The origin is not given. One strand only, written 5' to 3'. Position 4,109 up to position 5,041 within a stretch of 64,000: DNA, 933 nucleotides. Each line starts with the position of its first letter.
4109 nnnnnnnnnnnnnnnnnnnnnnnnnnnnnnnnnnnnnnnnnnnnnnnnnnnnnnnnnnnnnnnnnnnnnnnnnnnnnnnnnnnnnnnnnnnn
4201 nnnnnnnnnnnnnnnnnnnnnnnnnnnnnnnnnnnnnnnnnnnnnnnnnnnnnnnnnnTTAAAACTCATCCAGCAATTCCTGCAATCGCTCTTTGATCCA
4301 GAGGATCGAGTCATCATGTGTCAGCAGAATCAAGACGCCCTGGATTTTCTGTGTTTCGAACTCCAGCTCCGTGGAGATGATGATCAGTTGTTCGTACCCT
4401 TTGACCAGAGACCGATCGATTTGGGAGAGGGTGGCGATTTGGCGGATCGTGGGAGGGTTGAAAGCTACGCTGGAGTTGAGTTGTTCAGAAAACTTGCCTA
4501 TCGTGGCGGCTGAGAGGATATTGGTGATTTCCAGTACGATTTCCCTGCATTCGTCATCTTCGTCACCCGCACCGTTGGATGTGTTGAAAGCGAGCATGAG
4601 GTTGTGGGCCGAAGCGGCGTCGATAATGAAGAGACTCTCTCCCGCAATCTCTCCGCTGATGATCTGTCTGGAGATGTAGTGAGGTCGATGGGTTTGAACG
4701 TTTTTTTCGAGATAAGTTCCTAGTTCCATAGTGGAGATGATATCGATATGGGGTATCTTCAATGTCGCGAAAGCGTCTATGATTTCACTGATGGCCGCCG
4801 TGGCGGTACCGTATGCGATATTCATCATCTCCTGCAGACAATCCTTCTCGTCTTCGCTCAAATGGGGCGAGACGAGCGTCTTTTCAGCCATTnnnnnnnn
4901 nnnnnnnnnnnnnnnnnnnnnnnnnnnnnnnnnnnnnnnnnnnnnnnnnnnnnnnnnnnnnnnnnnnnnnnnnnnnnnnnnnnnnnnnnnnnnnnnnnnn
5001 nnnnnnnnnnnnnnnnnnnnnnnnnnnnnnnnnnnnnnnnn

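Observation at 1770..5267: Four-gene overlapping operon: CheY-like, CheC-like phosphatase, soluble PAS kinase, REC-PAS-GGDEF cyclase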

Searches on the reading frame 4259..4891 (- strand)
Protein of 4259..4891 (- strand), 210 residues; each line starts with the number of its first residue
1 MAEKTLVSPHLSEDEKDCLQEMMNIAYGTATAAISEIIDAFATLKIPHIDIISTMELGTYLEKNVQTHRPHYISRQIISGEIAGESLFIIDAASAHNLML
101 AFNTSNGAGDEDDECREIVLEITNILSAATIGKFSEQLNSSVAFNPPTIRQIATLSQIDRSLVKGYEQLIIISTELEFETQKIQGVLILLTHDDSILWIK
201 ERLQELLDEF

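Call 4: search_protein_families(library=pfam, proteins=[window:4259-4891:-], max_evalue=0.01)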
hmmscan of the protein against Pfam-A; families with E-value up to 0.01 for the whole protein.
window:4259-4891:- (210 aa): 2 families
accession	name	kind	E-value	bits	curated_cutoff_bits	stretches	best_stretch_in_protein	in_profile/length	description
PF13690.11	CheX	-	2.3e-07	31.2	27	1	77-152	6-75/94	Chemotaxis phosphatase CheX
PF04509.17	CheC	-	0.0081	16.5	22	0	16-38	3-25/38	CheC-like family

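Call 5: find_homologous_proteins(query=window:4259-4891:-, max_evalue=0.001)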
Query window:4259-4891:- (210 aa): 217 proteins with E <= 0.001 among 581 candidates; the best 120 are listed.
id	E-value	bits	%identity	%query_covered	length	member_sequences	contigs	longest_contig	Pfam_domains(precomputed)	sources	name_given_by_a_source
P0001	6.1e-129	445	100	100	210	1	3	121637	PF13690.12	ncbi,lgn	-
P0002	1.9e-97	343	80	100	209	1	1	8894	PF13690.12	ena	-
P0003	3.4e-97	342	81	98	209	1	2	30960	PF13690.12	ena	-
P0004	5.4e-66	240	60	96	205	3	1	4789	PF13690.12,PF04509.18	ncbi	-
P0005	3.9e-62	227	55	96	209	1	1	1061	PF13690.12,PF04509.18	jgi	-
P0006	4.7e-61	224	53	95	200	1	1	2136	PF13690.12,PF04509.18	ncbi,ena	-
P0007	1.2e-60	223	55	94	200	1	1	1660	PF13690.12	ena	-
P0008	2.4e-60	222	54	99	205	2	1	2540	PF13690.12,PF04509.18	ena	-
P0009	7.1e-59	217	54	95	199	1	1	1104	PF13690.12,PF04509.18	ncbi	-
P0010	3.4e-58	215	55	94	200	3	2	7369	PF13690.12,PF04509.18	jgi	jgi:chemotaxis protein CheC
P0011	4.9e-58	214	55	94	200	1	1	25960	PF13690.12,PF04509.18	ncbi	-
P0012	2.5e-56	209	50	99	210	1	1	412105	PF13690.12,PF04509.18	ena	-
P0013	2.7e-55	205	52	95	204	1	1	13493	PF13690.12,PF04509.18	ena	-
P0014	5.2e-55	204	50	95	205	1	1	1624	PF13690.12,PF04509.18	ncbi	-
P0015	7.0e-55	204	49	96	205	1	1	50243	PF13690.12,PF04509.18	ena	-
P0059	3.2e-51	192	49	95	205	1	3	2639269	PF13690.12,PF04509.18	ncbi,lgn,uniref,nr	ncbi:chemotaxis protein CheC [Arcobacter suis]|uniref:Response regulator phosphatase n=1 Tax=Arcobac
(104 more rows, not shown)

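Call 6: search_protein_families(library=ncbifam, proteins=[window:4259-4891:-], max_evalue=0.01)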
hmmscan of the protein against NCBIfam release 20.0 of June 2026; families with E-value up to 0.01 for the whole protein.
window:4259-4891:- (210 aa): 3 families
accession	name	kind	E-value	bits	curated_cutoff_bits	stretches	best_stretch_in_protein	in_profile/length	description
NF041093.1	CheC_Thtogales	equivalog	1e-15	58.2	250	1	11-202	3-198/201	CheY-P phosphatase CheC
NF005995.1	PRK08119.1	equivalog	1.6e-09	37.7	218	1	8-178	31-198/376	flagellar motor switch phosphatase FliY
NF005275.1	PRK06782.1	equivalog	1.7e-09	37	681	1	9-177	208-372/516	flagellar motor switch protein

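Call 7: find_encoding_contigs(protein=P0001, flank=6000, max_places=3)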
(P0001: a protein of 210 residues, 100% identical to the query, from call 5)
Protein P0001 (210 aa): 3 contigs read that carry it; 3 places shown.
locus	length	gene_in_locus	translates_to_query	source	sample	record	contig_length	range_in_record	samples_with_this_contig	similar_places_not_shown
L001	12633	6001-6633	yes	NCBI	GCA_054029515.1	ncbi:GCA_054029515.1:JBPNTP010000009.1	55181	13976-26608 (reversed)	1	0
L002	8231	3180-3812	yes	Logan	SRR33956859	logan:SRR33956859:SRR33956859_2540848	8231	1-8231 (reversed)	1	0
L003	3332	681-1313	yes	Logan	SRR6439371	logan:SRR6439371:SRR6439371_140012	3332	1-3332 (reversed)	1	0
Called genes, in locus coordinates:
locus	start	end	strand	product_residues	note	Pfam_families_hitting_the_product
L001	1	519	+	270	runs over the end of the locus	PF09990:DUF2231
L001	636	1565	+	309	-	PF02729:OTCace_N, PF00185:OTCace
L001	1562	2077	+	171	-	PF10788:DUF2603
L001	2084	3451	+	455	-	PF04055:Radical_SAM, PF06969:HemN_C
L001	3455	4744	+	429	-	PF13183:Fer4_8, PF25160:LdpA_Fe-S-bd (faint), PF12838:Fer4_7, PF13484:Fer4_16, PF13534:Fer4_17, PF02754:CCG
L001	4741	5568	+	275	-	PF01790:LGT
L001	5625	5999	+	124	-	PF00072:Response_reg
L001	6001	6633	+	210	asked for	PF13690:CheX (faint)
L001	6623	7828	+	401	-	PF00989:PAS, PF00512:HisKA (weak), PF02518:HATPase_c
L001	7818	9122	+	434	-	PF00072:Response_reg, PF00990:GGDEF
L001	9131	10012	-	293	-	PF04055:Radical_SAM, PF16199:Radical_SAM_C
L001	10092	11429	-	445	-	PF00310:GATase_2 (faint), PF13522:GATase_6, PF13537:GATase_7, PF00156:Pribosyltran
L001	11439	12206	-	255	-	PF01113:DapB_N, PF05173:DapB_C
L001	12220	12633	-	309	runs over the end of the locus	PF00890:FAD_binding_2 (faint), PF01266:DAO (faint), PF03486:HI0933_like (faint), PF07992:Pyr_redox_2, PF12831:FAD_oxidored (weak), PF13454:NAD_binding_9 (faint), PF13738:Pyr_redox_3, PF00070:Pyr_redox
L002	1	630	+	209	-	?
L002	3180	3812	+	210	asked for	PF13690:CheX (faint)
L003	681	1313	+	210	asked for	PF13690:CheX (faint)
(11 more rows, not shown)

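Call 8: find_encoding_contigs(protein=P0059, flank=6000, max_places=2)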
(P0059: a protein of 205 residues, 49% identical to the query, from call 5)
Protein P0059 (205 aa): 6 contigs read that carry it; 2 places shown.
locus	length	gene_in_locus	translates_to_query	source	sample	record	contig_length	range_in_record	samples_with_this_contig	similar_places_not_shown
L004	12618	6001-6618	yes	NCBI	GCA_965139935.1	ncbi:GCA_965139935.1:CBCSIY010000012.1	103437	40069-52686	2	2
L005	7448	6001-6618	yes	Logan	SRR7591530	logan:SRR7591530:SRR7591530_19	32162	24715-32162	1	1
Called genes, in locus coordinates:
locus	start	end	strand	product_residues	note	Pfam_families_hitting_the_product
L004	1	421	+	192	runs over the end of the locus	PF00596:Aldolase_II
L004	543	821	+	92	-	PF00216:Bac_DNA_binding, PF18291:HU-HIG (weak)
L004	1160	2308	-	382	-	PF01757:Acyl_transf_3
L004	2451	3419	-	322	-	PF03734:YkuD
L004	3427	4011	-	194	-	-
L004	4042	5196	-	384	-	-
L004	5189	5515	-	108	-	-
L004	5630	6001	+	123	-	PF00072:Response_reg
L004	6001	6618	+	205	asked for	PF04509:CheC (faint), PF13690:CheX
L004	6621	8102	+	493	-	PF00989:PAS (weak), PF13188:PAS_8 (faint), PF13426:PAS_9 (faint), PF02518:HATPase_c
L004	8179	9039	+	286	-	PF00226:DnaJ, PF01556:DnaJ_C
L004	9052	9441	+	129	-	PF00376:MerR, PF12728:HTH_17 (weak), PF13411:MerR_1, PF13591:MerR_2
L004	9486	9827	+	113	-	PF20098:DUF6488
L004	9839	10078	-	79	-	PF13560:HTH_31, PF13744:HTH_37 (weak), PF01381:HTH_3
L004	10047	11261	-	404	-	PF13657:Couple_hipA, PF07804:HipA_C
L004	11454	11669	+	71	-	-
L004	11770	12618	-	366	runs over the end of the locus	PF01546:Peptidase_M20, PF07687:M20_dimer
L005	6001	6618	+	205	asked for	PF04509:CheC (faint), PF13690:CheX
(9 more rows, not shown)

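Call 10: find_related_loci(query=A1, collection=genome_contigs, flank=8000)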
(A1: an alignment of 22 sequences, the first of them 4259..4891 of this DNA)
Query A1 (210 aa) in genome_contigs; peptide patterns used: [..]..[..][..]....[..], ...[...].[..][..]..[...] (x = any residue, [..] = any of these).
173 stretches matched a pattern; 66 encode a relative of the query (tblastn E <= 1e-3); 65 distinct loci.
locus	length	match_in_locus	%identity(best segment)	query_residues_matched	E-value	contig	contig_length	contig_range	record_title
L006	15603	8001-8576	55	11-208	8e-66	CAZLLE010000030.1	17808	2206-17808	MAG TPA_asm: uncultured Campylobacterales bacterium isolate binchicken_co219_67 genome assembly, contig: k141_439060, wh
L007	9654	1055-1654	50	11-210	1e-62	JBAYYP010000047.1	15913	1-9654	MAG: Arcobacteraceae bacterium isolate SO_2017_CLC_31 scaffold_5305_c1_PH3_2017, whole genome shotgun sequence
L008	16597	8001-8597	50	11-210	3e-61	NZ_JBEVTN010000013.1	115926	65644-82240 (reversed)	Arcobacter sp. s6 NODE_13_length_115926_cov_138.186691, whole genome shotgun sequence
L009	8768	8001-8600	49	10-210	9e-61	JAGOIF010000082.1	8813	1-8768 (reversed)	MAG: Aliarcobacter sp. isolate Go_SlPrim_bin_95 Go_SlPrim_9436_length_8813_cov_18.523141, whole genome shotgun sequence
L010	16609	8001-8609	49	6-209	3e-60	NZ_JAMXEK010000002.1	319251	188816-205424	Aliarcobacter cryaerophilus strain CNAC030 CNAC030.fasta2, whole genome shotgun sequence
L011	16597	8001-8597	50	10-209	1e-60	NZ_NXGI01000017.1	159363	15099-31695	Arcobacter cryaerophilus gv. crypticus strain LMG 9065 NODE_18_length_159217_cov_19.750103, whole genome shotgun sequenc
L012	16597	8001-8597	50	11-210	2e-60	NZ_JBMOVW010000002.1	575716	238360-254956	Arcobacter sp. YIC-310 Scaffold2, whole genome shotgun sequence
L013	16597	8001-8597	49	11-210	9e-60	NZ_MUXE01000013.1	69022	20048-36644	Arcobacter caeni strain RW17-10 NODE_13_length_69022_cov_36.3192_ID_2073, whole genome shotgun sequence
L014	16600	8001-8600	48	11-210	6e-60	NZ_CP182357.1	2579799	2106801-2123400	MAG: Candidatus Marinarcus sp. isolate PCE-1 chromosome, complete genome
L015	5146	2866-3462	50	11-210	5e-60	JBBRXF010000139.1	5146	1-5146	MAG: Campylobacterales bacterium isolate La4_metabat2.174 La4_metabat2.174_K_2275352_L_5146_cov_8.0000, whole genome sho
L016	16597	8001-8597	50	11-210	9e-60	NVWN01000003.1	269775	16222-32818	MAG: Arcobacter sp. isolate NORP36 Contig_source1383C_69, whole genome shotgun sequence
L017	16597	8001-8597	49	11-210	2e-59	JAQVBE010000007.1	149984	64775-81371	MAG: Aliarcobacter sp. isolate STD2_58 NODE_273_length_149984_cov_87.190615_Sandtown_D2, whole genome shotgun sequence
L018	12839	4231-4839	47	8-210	2e-59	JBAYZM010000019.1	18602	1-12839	MAG: Arcobacteraceae bacterium isolate SO_2017_CLC_56 scaffold_4066_c1_PH3_2017, whole genome shotgun sequence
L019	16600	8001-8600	47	11-210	2e-59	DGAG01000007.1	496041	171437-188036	MAG TPA_asm: Epsilonproteobacteria bacterium UBA4036 UBA4036_contig_10, whole genome shotgun sequence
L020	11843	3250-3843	49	10-208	2e-59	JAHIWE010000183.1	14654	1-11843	MAG: bacterium isolate MM_PW_MetaG.mb.22 MM_PW_MetaG.mb.22_k141_893333, whole genome shotgun sequence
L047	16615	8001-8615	46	4-210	7e-56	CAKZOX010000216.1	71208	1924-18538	MAG TPA_asm: uncultured Campylobacteraceae bacterium isolate ERR2094176_bin.93_CONCOCT_v1.1_MAG genome assembly, contig:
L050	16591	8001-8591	47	11-208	2e-54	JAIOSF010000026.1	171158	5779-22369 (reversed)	MAG: Arcobacteraceae bacterium isolate SMBSF37 bin_11_k127_1229600, whole genome shotgun sequence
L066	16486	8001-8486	28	10-184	6e-13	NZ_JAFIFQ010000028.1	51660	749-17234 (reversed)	MAG: Alkalimonas sp. isolate Super_Day4_Bin.14 NODE_301_length_51660_cov_16.282492, whole genome shotgun sequence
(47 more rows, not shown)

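Call 21: search_protein_families(library=pfam, proteins=[L004:6621-8102:+, L050:8615-9544:+, L047:8605-9783:+, L047:9787-11079:+, L066:8570-9850:+, L066:9804-11888:+, L006:8587-9792:+, L006:9785-11071:+, L066:7995-8570:+], max_evalue=0.01)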
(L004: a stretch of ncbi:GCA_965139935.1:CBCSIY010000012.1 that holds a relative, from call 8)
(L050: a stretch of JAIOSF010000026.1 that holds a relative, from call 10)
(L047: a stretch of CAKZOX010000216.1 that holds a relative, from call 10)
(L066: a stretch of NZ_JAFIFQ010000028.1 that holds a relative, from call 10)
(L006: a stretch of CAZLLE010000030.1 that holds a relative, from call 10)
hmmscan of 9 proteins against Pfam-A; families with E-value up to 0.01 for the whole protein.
L004:6621-8102:+ (493 aa): 5 families
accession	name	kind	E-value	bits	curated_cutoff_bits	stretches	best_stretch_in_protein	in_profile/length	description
PF02518.31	HATPase_c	-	9.4e-18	65.1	26.4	1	376-491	6-109/111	Histidine kinase-, DNA gyrase B-, and HSP90-like ATPase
PF00989.32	PAS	-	2e-08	34.7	22.6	1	6-71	3-68/113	PAS fold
PF13188.13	PAS_8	-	7.3e-08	32.5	21.8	1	148-199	3-55/65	PAS domain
PF13426.13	PAS_9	-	9.4e-07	29.5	27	0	15-95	2-86/103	PAS domain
PF00512.31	HisKA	-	0.00058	20.3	26.9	1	262-328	2-63/66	His Kinase A (phospho-acceptor) domain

L050:8615-9544:+ (309 aa): 4 families
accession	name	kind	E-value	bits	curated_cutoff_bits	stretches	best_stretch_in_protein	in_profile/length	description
PF00990.26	GGDEF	-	1.6e-47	161.7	23.8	1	144-304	1-161/161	Diguanylate cyclase, GGDEF domain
PF00989.32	PAS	-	1.1e-05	25.8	22.6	1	8-74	6-72/113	PAS fold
PF13188.13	PAS_8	-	0.0016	18.7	21.8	0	8-43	6-43/65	PAS domain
PF22335.1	Cas10-Cmr2_palm2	-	0.0053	17.3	27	0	223-304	57-131/133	Cas10/Cmr2, second palm domain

L047:8605-9783:+ (392 aa): 5 families
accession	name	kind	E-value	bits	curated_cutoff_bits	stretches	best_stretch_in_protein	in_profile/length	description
PF02518.31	HATPase_c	-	7e-18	65.5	26.4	1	287-391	6-108/111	Histidine kinase-, DNA gyrase B-, and HSP90-like ATPase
PF00989.32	PAS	-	6.3e-09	36.3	22.6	1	15-76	6-67/113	PAS fold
PF00512.31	HisKA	-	3.4e-05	24.2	26.9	1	170-233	2-60/66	His Kinase A (phospho-acceptor) domain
PF13426.13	PAS_9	-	6.1e-05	23.7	27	1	21-72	2-53/103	PAS domain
PF13188.13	PAS_8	-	0.0017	18.6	21.8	0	15-64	6-52/65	PAS domain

L047:9787-11079:+ (430 aa): 5 families
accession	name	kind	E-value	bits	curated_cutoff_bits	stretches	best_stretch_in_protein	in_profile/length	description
PF02518.31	HATPase_c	-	4.6e-20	72.6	26.4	1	321-427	6-110/111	Histidine kinase-, DNA gyrase B-, and HSP90-like ATPase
PF00072.30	Response_reg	-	1.9e-11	44.6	30.2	1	49-139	17-109/111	Response regulator receiver domain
PF00512.31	HisKA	-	5.3e-06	26.8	26.9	1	205-268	2-60/66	His Kinase A (phospho-acceptor) domain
PF23198.2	PDE8A_N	-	0.0081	16.5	29.6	1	28-110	7-93/147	PDE8A-like, N-terminal domain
PF13589.12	HATPase_c_3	-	0.0094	16.4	25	0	321-386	3-63/137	Histidine kinase-, DNA gyrase B-, and HSP90-like ATPase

L066:8570-9850:+ (426 aa): 8 families
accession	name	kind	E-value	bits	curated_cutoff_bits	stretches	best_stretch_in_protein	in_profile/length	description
PF02518.31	HATPase_c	-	4.7e-23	82.2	26.4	1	319-421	3-107/111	Histidine kinase-, DNA gyrase B-, and HSP90-like ATPase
PF00512.31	HisKA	-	6.9e-09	36.1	26.9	1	176-233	3-57/66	His Kinase A (phospho-acceptor) domain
PF00989.32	PAS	-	1.8e-08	34.8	22.6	1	8-128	3-113/113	PAS fold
PF08448.16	PAS_4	-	3.2e-07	31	23.1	1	14-131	3-108/110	PAS fold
PF14501.12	HATPase_c_5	-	0.0011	19.3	22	1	322-410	6-91/102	GHKL domain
PF21370.4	PAS_GdpP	-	0.0013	19.5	27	0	9-81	6-78/90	Cyclic-di-AMP phosphodiesterase GdpP-like, PAS domain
PF13188.13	PAS_8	-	0.0031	17.8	21.8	0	7-39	2-34/65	PAS domain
PF13426.13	PAS_9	-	0.006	17.3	27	0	18-101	3-74/103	PAS domain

L066:9804-11888:+ (694 aa): 7 families
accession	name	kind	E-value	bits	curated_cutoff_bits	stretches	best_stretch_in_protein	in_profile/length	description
PF00072.30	Response_reg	-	1.7e-24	86.5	30.2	1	465-572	1-108/111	Response regulator receiver domain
PF02518.31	HATPase_c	-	3.6e-23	82.6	26.4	1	328-441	2-109/111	Histidine kinase-, DNA gyrase B-, and HSP90-like ATPase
PF00512.31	HisKA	-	1.6e-19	70.1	26.9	1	216-279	2-65/66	His Kinase A (phospho-acceptor) domain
PF01590.32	GAF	-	9.3e-11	42.8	22.4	1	52-189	3-129/133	GAF domain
PF01627.28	Hpt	-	1e-08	35.7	24.6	1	603-680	1-79/84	Hpt domain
PF13185.12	GAF_2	-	3.6e-07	30.9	28.6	1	57-187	10-129/136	GAF domain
PF13589.12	HATPase_c_3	-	0.0044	17.5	25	0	332-413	3-81/137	Histidine kinase-, DNA gyrase B-, and HSP90-like ATPase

L006:8587-9792:+ (401 aa): 3 families
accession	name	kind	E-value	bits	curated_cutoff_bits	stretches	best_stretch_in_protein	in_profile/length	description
PF02518.31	HATPase_c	-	1.5e-18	67.7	26.4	1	290-395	4-107/111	Histidine kinase-, DNA gyrase B-, and HSP90-like ATPase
PF00989.32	PAS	-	0.0014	19.1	22.6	1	11-69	4-66/113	PAS fold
PF00512.31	HisKA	-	0.0037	17.7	26.9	0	179-209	2-31/66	His Kinase A (phospho-acceptor) domain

L006:9785-11071:+ (428 aa): 3 families
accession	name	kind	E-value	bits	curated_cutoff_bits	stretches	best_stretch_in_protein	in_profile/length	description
PF00990.26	GGDEF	-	3.9e-48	163.7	23.8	1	271-423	2-161/161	Diguanylate cyclase, GGDEF domain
PF00072.30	Response_reg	-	1.1e-26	93.6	30.2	1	13-120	2-109/111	Response regulator receiver domain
PF22335.1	Cas10-Cmr2_palm2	-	9.4e-05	23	27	1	349-424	58-132/133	Cas10/Cmr2, second palm domain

L066:7995-8570:+ (191 aa): 2 families
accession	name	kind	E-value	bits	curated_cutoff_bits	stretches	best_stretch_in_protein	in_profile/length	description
PF04509.17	CheC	-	4.1e-12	46.3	22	1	8-42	2-36/38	CheC-like family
PF13690.11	CheX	-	2.8e-09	37.4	27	2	66-138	6-74/94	Chemotaxis phosphatase CheX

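Call 25: find_encoding_contigs(protein=P0003, flank=6000, max_places=2)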
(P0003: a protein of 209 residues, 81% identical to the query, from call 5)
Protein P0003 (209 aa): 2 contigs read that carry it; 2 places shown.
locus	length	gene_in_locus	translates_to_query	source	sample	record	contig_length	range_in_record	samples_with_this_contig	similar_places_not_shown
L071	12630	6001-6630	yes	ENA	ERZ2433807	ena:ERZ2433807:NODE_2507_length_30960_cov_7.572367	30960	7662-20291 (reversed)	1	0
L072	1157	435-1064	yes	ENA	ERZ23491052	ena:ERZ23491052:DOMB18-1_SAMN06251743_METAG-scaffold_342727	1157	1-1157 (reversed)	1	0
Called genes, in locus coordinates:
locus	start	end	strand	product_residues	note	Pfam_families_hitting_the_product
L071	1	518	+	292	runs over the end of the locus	PF09990:DUF2231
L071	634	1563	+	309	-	PF02729:OTCace_N, PF00185:OTCace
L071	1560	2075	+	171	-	PF10788:DUF2603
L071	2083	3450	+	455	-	PF04055:Radical_SAM, PF06969:HemN_C (weak)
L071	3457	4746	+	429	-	PF13183:Fer4_8, PF12838:Fer4_7, PF13187:Fer4_9 (weak), PF13484:Fer4_16 (weak), PF13534:Fer4_17, PF02754:CCG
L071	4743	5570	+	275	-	PF01790:LGT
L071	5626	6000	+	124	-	PF00072:Response_reg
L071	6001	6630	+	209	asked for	PF13690:CheX (weak)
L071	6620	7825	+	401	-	PF00989:PAS, PF00512:HisKA (weak), PF02518:HATPase_c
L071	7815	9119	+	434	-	PF00072:Response_reg, PF00990:GGDEF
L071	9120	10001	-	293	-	PF04055:Radical_SAM, PF16199:Radical_SAM_C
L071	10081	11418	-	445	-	PF00310:GATase_2 (faint), PF13522:GATase_6, PF13537:GATase_7, PF00156:Pribosyltran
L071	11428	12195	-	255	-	PF01113:DapB_N, PF05173:DapB_C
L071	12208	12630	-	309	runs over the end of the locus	PF00890:FAD_binding_2 (faint), PF07992:Pyr_redox_2, PF12831:FAD_oxidored (weak), PF13454:NAD_binding_9 (faint), PF13738:Pyr_redox_3, PF00070:Pyr_redox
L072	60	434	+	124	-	PF00072:Response_reg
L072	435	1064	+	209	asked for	PF13690:CheX (weak)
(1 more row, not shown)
